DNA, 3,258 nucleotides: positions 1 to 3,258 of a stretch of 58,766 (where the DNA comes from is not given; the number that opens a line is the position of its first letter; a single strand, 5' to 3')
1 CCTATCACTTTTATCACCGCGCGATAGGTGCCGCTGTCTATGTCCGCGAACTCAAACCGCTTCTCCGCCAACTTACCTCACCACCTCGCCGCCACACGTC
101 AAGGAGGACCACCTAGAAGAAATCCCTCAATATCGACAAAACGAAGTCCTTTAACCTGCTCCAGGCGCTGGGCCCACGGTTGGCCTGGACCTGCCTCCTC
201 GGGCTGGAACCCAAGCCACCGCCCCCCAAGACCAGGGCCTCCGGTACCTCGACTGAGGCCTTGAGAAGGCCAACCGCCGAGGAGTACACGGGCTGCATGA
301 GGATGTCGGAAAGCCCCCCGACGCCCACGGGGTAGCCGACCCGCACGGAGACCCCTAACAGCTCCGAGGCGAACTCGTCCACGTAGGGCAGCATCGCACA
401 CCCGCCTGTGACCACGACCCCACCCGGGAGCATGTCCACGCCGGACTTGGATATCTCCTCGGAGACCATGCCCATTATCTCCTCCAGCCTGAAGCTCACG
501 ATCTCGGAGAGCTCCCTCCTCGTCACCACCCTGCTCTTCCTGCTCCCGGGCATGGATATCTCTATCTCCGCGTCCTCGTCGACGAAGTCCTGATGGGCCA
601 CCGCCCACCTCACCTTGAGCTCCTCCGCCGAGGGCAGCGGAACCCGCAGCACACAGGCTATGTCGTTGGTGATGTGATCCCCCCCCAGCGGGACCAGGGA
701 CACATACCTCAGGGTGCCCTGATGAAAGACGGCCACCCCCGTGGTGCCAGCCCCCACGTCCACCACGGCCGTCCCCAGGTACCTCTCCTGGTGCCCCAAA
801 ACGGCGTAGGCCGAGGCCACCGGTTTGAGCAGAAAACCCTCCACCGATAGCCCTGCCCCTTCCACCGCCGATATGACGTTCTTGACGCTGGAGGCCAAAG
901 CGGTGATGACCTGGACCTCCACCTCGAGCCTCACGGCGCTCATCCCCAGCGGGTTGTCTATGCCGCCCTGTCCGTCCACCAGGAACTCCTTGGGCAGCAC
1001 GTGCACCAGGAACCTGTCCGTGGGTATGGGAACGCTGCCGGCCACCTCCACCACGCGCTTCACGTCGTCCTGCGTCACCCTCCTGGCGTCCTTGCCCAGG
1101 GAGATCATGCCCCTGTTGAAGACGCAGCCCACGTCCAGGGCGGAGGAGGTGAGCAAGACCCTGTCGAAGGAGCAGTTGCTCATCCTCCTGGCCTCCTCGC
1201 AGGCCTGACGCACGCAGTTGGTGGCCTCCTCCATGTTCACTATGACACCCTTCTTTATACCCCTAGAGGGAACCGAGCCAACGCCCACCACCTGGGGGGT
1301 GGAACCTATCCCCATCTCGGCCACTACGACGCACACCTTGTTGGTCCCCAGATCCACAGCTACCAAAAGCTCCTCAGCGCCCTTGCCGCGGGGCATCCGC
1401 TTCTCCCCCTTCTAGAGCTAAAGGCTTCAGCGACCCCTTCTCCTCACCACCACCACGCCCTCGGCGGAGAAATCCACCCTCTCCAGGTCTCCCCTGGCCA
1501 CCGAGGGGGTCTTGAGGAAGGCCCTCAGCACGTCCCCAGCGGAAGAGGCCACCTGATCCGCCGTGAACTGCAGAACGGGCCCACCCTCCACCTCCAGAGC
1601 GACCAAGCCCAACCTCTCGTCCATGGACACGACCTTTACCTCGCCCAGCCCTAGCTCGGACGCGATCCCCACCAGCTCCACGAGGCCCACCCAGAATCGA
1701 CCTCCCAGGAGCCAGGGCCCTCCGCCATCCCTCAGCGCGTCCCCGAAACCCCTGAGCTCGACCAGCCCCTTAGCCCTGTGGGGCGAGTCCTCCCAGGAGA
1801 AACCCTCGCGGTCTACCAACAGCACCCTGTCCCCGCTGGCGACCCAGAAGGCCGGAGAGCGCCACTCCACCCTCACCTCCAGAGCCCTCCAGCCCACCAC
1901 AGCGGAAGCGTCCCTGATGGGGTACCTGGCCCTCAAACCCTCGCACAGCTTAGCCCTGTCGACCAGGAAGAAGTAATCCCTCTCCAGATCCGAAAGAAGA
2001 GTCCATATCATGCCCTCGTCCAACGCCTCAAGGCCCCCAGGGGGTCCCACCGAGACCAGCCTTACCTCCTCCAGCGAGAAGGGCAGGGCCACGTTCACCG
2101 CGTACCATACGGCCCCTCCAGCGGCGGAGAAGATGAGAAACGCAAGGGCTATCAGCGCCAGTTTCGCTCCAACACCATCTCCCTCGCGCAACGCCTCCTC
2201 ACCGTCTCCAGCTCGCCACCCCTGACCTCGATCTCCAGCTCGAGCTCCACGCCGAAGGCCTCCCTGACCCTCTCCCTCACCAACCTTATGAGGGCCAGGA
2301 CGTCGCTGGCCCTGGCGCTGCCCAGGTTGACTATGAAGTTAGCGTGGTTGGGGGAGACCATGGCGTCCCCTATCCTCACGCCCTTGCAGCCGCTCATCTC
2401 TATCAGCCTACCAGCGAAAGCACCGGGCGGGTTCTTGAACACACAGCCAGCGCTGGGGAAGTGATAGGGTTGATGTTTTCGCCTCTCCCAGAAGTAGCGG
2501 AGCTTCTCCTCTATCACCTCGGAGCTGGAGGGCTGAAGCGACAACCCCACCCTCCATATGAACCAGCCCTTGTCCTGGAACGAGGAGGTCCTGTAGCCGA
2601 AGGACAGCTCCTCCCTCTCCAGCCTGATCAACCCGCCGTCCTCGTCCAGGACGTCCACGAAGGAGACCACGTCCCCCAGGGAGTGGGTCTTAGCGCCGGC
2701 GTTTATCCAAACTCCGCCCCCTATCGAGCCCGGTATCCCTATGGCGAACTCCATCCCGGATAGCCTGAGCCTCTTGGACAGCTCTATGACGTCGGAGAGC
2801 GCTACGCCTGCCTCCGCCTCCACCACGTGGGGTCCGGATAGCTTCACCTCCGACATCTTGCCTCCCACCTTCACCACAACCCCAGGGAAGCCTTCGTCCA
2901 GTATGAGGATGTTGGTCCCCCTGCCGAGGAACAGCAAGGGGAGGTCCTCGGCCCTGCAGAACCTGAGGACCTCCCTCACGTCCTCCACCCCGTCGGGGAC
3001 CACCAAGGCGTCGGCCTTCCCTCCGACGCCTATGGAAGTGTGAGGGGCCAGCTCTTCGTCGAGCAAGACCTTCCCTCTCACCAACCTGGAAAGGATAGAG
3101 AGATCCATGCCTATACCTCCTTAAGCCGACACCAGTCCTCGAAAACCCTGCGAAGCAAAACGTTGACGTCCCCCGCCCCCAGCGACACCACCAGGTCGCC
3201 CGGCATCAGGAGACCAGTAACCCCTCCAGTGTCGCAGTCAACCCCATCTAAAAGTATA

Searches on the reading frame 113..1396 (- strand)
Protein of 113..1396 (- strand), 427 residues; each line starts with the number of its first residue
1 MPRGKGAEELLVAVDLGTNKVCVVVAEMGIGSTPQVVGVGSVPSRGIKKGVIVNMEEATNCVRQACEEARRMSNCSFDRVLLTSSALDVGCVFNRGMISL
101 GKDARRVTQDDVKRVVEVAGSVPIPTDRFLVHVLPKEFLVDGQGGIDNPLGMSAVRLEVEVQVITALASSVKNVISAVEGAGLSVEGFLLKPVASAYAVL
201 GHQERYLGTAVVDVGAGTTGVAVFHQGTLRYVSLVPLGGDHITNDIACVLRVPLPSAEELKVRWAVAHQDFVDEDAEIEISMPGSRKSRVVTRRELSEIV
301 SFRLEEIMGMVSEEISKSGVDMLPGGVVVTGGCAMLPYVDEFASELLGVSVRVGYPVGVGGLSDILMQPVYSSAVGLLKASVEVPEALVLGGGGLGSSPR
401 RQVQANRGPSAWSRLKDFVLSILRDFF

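Call 59: search_protein_families(library=pfam, proteins=[window:113-1396:-], max_evalue=0.00001)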
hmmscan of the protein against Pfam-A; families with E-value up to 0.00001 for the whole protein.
window:113-1396:- (427 aa): 4 families
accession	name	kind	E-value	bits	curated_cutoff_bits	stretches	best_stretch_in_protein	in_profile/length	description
PF14450.12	FtsA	-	2.6e-38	131.7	31.8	2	210-376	1-127/127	Cell division protein FtsA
PF02491.25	SHS2_FTSA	-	3.9e-24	85.3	25.4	1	91-165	6-79/79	SHS2 domain inserted in FTSA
PF06723.19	MreB_Mbl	-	5.9e-15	55.4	27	1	206-353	144-303/327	MreB/Mbl protein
PF11104.14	PilM_2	-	3e-07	30.2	27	0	159-262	126-235/340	Type IV pilus assembly protein PilM;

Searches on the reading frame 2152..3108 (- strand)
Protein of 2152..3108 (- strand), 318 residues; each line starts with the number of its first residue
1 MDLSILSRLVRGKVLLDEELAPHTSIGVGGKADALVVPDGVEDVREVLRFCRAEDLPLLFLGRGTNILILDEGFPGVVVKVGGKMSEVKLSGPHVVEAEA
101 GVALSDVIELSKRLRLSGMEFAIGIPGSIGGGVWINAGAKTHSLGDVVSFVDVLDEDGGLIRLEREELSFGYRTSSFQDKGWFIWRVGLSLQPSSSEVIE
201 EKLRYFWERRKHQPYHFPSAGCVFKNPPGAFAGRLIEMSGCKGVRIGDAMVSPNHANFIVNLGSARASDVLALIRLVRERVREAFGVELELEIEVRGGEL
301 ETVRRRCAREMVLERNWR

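Call 59: search_protein_families(library=pfam, proteins=[window:2152-3108:-], max_evalue=0.00001)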
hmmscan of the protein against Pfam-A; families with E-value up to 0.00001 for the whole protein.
window:2152-3108:- (318 aa): 2 families
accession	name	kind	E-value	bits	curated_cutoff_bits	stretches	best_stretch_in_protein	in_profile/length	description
PF02873.21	MurB_C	-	2.1e-34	118.1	27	1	199-295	2-98/99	UDP-N-acetylenolpyruvoylglucosamine reductase, C-terminal domain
PF01565.28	FAD_binding_4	-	1e-19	71.1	26.4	1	33-163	2-138/139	FAD binding domain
